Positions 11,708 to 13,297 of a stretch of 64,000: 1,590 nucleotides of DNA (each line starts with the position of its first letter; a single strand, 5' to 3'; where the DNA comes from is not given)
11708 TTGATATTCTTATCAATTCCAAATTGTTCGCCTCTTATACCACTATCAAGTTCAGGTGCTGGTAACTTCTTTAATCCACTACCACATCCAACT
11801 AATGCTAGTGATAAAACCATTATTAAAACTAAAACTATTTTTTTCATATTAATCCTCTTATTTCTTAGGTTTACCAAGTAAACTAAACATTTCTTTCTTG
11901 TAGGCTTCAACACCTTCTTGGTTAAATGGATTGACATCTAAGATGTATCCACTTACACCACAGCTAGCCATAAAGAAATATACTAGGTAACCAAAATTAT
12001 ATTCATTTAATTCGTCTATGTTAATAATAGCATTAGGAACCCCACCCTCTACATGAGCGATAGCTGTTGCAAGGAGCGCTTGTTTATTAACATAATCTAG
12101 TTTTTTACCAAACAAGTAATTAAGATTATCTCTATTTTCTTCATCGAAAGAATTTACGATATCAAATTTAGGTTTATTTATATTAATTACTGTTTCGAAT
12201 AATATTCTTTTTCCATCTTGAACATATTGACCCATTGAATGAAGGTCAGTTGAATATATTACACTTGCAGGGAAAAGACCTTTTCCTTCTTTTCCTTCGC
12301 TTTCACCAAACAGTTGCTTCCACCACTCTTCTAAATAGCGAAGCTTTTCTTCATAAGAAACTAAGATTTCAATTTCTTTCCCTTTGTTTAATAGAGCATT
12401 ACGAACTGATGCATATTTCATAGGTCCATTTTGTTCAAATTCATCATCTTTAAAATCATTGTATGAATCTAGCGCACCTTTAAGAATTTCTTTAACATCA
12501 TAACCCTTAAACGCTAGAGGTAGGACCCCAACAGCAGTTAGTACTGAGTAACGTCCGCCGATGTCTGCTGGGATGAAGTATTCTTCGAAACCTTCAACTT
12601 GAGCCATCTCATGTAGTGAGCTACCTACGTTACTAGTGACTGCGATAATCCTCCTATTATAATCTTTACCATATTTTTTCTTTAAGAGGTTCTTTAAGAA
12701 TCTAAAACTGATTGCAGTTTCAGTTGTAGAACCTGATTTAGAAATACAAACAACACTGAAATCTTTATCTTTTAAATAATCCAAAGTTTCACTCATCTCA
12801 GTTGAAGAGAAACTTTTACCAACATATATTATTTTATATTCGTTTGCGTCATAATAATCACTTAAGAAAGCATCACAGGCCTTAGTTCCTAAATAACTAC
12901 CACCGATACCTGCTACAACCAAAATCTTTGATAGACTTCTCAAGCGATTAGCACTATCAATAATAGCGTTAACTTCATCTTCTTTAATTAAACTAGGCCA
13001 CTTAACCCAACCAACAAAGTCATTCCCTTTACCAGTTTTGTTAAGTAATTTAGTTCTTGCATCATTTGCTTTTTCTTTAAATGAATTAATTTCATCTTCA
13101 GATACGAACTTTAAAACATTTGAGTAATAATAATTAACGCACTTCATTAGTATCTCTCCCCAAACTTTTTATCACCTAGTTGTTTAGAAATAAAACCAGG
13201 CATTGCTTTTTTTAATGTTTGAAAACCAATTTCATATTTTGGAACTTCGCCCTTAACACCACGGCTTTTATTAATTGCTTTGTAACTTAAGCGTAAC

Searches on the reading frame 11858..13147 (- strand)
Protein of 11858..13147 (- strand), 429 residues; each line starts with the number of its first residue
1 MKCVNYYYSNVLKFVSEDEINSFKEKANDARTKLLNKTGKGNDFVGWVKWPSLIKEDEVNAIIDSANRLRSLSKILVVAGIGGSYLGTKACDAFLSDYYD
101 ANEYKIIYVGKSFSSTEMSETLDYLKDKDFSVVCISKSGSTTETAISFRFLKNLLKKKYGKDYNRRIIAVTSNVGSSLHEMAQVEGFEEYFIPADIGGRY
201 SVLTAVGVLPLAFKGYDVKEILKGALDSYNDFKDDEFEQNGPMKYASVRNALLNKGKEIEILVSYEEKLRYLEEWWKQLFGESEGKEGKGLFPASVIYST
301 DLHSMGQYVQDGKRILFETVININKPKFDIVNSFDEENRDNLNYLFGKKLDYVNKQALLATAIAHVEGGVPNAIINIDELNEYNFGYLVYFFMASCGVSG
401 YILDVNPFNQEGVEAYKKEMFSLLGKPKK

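Call 75: search_protein_families(library=pfam, proteins=[window:11858-13147:-], max_evalue=0.001)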
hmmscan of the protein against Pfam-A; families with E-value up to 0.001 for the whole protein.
window:11858-13147:- (429 aa): 1 family
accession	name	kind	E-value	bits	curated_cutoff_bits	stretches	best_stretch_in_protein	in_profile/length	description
PF00342.24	PGI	-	9.1e-26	91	22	1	76-418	99-460/486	Phosphoglucose isomerase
